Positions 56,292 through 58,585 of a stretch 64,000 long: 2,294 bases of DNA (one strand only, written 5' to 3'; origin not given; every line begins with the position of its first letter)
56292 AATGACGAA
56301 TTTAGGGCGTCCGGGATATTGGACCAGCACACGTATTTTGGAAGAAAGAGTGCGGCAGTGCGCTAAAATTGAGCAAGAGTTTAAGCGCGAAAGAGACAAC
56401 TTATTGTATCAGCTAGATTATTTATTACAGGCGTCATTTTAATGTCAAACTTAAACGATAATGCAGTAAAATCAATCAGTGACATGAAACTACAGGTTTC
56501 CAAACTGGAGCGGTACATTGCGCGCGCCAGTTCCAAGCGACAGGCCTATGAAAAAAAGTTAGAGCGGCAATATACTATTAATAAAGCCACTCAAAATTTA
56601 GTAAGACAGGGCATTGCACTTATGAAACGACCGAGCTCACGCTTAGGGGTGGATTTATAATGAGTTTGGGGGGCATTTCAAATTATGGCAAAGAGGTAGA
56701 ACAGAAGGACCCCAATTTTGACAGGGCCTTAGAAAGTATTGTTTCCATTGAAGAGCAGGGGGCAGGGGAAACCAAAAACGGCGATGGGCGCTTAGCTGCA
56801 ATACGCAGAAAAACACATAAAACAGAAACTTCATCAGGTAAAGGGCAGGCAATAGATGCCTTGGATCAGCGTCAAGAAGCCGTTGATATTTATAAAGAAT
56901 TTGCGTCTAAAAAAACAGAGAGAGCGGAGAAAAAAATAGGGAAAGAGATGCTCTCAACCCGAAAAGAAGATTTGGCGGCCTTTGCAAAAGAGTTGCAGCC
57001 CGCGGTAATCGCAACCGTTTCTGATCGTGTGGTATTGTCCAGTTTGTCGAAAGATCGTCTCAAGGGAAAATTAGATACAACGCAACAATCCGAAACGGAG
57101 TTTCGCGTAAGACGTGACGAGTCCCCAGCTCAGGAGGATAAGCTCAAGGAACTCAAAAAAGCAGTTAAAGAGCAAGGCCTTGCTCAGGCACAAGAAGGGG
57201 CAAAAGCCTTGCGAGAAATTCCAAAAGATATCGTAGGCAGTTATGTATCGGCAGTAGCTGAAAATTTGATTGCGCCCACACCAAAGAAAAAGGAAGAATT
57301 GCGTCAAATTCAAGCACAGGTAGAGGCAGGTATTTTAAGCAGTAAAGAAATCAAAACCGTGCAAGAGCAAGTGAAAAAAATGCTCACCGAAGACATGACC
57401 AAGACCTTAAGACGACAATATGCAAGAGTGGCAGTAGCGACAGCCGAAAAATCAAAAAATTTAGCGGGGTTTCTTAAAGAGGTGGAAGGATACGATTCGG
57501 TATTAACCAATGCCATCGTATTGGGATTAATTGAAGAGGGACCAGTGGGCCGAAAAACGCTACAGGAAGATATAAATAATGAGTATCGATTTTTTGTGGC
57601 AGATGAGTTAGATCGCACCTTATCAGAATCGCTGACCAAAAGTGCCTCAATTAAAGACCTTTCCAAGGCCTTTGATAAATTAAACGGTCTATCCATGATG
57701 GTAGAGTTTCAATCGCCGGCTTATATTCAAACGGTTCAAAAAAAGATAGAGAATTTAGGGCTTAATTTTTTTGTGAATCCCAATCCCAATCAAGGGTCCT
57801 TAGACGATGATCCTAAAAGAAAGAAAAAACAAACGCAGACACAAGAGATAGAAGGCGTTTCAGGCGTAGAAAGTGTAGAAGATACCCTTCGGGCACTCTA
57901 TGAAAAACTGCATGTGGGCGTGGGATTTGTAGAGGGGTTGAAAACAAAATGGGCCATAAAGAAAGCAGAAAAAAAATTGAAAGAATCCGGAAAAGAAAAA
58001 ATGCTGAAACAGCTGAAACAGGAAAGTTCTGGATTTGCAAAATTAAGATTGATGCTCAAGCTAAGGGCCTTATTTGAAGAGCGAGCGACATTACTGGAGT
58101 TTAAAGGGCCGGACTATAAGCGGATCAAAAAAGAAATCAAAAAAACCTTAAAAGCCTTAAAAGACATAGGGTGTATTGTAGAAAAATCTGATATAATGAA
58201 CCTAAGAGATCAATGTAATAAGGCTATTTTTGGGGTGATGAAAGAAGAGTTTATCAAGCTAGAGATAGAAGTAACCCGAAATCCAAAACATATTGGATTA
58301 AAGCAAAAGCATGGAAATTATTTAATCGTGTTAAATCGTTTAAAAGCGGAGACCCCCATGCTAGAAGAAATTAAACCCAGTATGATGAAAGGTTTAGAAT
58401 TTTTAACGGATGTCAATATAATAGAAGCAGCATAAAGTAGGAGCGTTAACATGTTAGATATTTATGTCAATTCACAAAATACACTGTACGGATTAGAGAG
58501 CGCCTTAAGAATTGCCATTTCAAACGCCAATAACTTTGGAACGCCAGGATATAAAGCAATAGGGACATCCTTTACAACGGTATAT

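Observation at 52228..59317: Seven-gene operon: six unassignable hydrophilic proteins followed by a FlgE/FlgG-family protein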

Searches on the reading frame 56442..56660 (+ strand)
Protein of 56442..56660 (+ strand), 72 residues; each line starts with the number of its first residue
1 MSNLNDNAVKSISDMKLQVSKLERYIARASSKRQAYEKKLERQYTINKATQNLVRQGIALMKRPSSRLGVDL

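Call 4: search_protein_families(library=pfam, proteins=[window:56442-56660:+], max_evalue=1)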
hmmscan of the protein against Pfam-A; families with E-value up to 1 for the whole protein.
window:56442-56660:+ (72 aa): 1 family
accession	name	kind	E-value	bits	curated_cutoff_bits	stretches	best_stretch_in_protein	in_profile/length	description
PF18652.6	Adhesin_P1_N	-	0.082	13.6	27.1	1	13-51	58-96/106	Adhesin P1 N-terminal domain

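Call 7: search_protein_families(library=ncbifam, proteins=[window:56442-56660:+], max_evalue=1)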
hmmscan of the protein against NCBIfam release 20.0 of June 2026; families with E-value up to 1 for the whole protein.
window:56442-56660:+ (72 aa): 1 family
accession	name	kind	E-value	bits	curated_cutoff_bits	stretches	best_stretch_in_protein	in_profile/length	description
NF010152.0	PRK13629.1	equivalog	0.26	10.4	645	1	30-59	233-262/443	threonine/serine transporter TdcC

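Call 77: search_protein_families(library=phrogs, proteins=[window:56442-56660:+], max_evalue=0.1)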
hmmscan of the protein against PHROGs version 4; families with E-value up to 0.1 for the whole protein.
window:56442-56660:+ (72 aa): 1 family
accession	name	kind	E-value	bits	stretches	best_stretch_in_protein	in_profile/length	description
phrog_3654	-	unknown function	0.019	15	1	8-51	59-102/577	-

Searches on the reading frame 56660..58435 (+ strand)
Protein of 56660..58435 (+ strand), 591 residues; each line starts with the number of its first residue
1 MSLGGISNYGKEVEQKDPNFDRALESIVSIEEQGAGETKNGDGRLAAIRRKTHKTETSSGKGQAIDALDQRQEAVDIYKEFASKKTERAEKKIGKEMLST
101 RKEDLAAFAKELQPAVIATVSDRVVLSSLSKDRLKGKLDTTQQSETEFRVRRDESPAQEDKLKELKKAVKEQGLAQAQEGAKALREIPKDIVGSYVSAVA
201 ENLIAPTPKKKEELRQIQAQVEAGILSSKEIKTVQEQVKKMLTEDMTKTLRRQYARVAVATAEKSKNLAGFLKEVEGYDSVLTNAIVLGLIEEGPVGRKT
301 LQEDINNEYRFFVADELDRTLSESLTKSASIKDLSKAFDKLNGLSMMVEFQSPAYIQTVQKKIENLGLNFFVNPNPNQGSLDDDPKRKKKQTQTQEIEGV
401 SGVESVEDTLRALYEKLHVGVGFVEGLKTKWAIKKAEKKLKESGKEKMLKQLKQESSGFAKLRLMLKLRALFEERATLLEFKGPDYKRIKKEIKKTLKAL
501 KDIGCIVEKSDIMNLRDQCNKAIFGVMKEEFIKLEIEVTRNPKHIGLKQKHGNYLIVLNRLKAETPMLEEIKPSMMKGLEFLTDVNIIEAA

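Call 4: search_protein_families(library=pfam, proteins=[window:56660-58435:+], max_evalue=1)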
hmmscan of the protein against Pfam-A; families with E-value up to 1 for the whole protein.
window:56660-58435:+ (591 aa): 1 family
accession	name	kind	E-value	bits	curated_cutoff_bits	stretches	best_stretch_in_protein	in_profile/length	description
PF23702.2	ARM_ECM29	-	0.062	13.3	27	0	209-256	96-144/212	ECM29, ARM-like repeats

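Call 7: search_protein_families(library=ncbifam, proteins=[window:56660-58435:+], max_evalue=1)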
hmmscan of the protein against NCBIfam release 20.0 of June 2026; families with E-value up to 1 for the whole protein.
window:56660-58435:+ (591 aa): 0 families

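Call 11: find_homologous_proteins(query=window:56660-58435:+, max_evalue=0.001)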
Query window:56660-58435:+ (591 aa): 2 proteins with E <= 0.001 among 8000 candidates.
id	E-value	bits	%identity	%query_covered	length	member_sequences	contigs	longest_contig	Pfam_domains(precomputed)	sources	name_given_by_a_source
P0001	0.0e+0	1243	100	100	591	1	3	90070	-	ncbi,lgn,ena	-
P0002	2.5e-135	471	46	100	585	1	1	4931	-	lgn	-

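Call 12: find_encoding_contigs(protein=P0002, flank=10000, max_places=6)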
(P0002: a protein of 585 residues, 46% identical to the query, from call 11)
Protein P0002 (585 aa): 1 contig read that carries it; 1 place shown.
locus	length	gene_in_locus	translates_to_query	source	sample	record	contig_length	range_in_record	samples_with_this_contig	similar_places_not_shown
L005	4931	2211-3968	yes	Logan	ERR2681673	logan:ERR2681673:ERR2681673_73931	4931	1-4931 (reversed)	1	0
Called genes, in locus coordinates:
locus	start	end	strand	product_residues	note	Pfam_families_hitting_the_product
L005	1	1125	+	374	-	?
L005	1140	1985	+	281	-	-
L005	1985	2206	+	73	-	-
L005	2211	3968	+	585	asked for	-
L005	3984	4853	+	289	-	PF22692:LlgE_F_G_D1 (weak)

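Call 13: find_encoding_contigs(protein=P0001, flank=10000, max_places=4)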
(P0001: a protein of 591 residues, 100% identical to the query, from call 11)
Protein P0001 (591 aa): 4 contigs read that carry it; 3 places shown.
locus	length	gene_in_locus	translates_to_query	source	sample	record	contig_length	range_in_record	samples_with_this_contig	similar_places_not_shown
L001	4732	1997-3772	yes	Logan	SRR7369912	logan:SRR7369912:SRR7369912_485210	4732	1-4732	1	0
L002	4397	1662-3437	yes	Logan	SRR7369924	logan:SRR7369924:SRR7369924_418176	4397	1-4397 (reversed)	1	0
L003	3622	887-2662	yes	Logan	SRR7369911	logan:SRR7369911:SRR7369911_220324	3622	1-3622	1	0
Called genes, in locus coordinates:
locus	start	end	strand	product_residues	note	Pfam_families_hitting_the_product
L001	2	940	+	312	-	?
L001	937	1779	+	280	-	-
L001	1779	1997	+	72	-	-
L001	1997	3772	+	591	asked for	-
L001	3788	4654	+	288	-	PF22692:LlgE_F_G_D1 (weak)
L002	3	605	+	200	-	?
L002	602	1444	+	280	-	-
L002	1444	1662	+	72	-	-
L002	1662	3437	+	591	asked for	-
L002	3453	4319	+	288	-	PF22692:LlgE_F_G_D1 (weak)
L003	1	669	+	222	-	?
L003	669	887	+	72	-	-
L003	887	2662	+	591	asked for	-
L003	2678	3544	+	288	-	PF22692:LlgE_F_G_D1 (weak)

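Call 31: search_solved_structures(query=A2, max_evalue=10)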
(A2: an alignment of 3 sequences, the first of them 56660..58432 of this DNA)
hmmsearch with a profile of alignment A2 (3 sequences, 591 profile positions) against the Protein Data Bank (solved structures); distinct sequences matched with E-value up to 10: 1.
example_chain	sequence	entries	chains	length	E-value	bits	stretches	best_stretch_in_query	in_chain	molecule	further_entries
8gps_A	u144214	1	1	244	0.54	12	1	477-523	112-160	MgtE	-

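Call 61: predict_structure(alignment_id=A7)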
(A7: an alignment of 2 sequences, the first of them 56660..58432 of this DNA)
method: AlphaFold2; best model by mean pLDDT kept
length: 591 residues; sequences in the alignment: 2
mean_pLDDT: 48.3   pTM: 0.30
mean pLDDT of the five models: 48.3, 47.0, 46.1, 45.9, 44.7
residues with pLDDT >= 90: 1; 70-90: 118; 50-70: 84; < 50: 388
segments of 3 or more residues with pLDDT < 50: 1-192, 202-206, 245-302, 308-318, 320-404, 420-426, 570-591
pLDDT, mean of each block of 10 residues (from residue 1): 25 32 30 26 33 29 33 43 39 39 39 30 24 28 25 36 42 34 37 49 52 71 66 59 48 42 39 40 41 45 49 48 44 44 38 40 37 28 28 24 53 60 49 74 71 61 70 81 83 85 74 79 76 78 82 84 69 36 29 32
secondary structure, 60 per line:
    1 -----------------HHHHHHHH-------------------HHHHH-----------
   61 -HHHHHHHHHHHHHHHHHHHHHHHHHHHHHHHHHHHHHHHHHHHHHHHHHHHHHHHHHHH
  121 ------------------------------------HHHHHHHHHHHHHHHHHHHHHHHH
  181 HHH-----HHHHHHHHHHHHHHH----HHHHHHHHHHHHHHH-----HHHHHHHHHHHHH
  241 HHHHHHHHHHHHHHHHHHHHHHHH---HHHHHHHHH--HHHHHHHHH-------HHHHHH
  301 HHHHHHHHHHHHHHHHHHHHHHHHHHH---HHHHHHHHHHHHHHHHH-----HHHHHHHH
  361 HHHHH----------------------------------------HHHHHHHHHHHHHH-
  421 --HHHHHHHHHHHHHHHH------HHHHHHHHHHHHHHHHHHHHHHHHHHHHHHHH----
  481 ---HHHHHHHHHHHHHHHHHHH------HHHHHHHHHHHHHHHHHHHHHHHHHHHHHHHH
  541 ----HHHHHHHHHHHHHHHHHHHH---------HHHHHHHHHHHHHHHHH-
elements in order: H18-25 H45-49 H62-120 H157-183 H189-203 H208-222 H228-264 H268-276 H279-287 H295-327 H331-347 H353-365 H406-419 H423-438 H445-476 H484-502 H509-540 H545-564 H574-590

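Call 77: search_protein_families(library=phrogs, proteins=[window:56660-58435:+], max_evalue=0.1)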
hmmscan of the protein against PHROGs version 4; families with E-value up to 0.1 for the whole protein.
window:56660-58435:+ (591 aa): 1 family
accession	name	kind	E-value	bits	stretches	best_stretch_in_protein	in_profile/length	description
phrog_12330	-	unknown function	0.00089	20.7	1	337-417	19-98/106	-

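Call 118: fold_search(model_id=the predicted structure, library=pdb)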
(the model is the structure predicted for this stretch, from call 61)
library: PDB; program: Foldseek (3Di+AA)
matches with E <= 10: 350; with E <= 0.001: 0
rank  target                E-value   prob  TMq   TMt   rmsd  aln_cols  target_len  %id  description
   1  9mg8_B                1.8e-01  0.11  0.09  0.11  28.4       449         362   12  Crystal Structure of b-iTHR-110 (released 2025-12-17)
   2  7rdr_A                2.9e-01  0.16  0.11  0.13  17.6       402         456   11  Circular tandem repeat protein with novel repeat topology and enhanced subunit contact surfaces (released 2021-09-01)
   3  6yle_C                4.5e-01  0.08  0.10  0.11  21.4       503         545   10  Rix1-Rea1 pre-60S particle - Rix1-subcomplex, body 3 (rigid body refinement) (released 2020-07-29)
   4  6xns_D                6.3e-01  0.12  0.12  0.17  21.1       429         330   13  C3_crown-05 (released 2020-12-23)
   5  9evs_D                6.6e-01  0.16  0.09  0.12  36.0       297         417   13  Structure of the flowering plant mitoribosome with P-site tRNA (released 2025-09-03)
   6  5g04_O                6.6e-01  0.10  0.12  0.11  20.3       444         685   13  Structure of the human APC-Cdc20-Hsl1 complex (released 2016-05-25)
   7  1o5h_B                7.3e-01  0.11  0.08  0.16  19.0       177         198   14  Crystal structure of formiminotetrahydrofolate cyclodeaminase (TM1560) from Thermotoga maritima at 2.80 A resolution (released 2003-09-30)
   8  9n6v_ST               7.3e-01  0.11  0.13  0.13  38.2       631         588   11  SSU processome maturation and disassembly, State A (released 2025-11-05)
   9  5hjf_D                8.8e-01  0.25  0.10  0.28  18.4       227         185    9  The apo form of Dps4 from Nostoc punctiforme (released 2017-01-25)
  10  5wbu_A                9.2e-01  0.12  0.13  0.09  17.8       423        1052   12  Crystal structure of mTOR(deltaN)-mLST8-PRAS40(alpha-helix & beta-strand) complex (released 2017-12-20)
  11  1o5h_A                9.2e-01  0.09  0.08  0.15  21.8       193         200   16  Crystal structure of formiminotetrahydrofolate cyclodeaminase (TM1560) from Thermotoga maritima at 2.80 A resolution (released 2003-09-30)
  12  6v9i_C                9.7e-01  0.12  0.13  0.12  21.0       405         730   11  cryo-EM structure of Cullin5 bound to RING-box protein 2 (Cul5-Rbx2) (released 2020-04-29)
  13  6w2q                  1.0e+00  0.21  0.10  0.22  18.0       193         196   13  Junction 34, DHR53-DHR4 (released 2020-04-15)
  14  6xns_B                1.0e+00  0.09  0.11  0.16  21.4       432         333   12  C3_crown-05 (released 2020-12-23)
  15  6wjy_B                1.1e+00  0.15  0.10  0.15  22.5       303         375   10  HUMAN IDO1 IN COMPLEX WITH COMPOUND 4-A (released 2020-08-26)
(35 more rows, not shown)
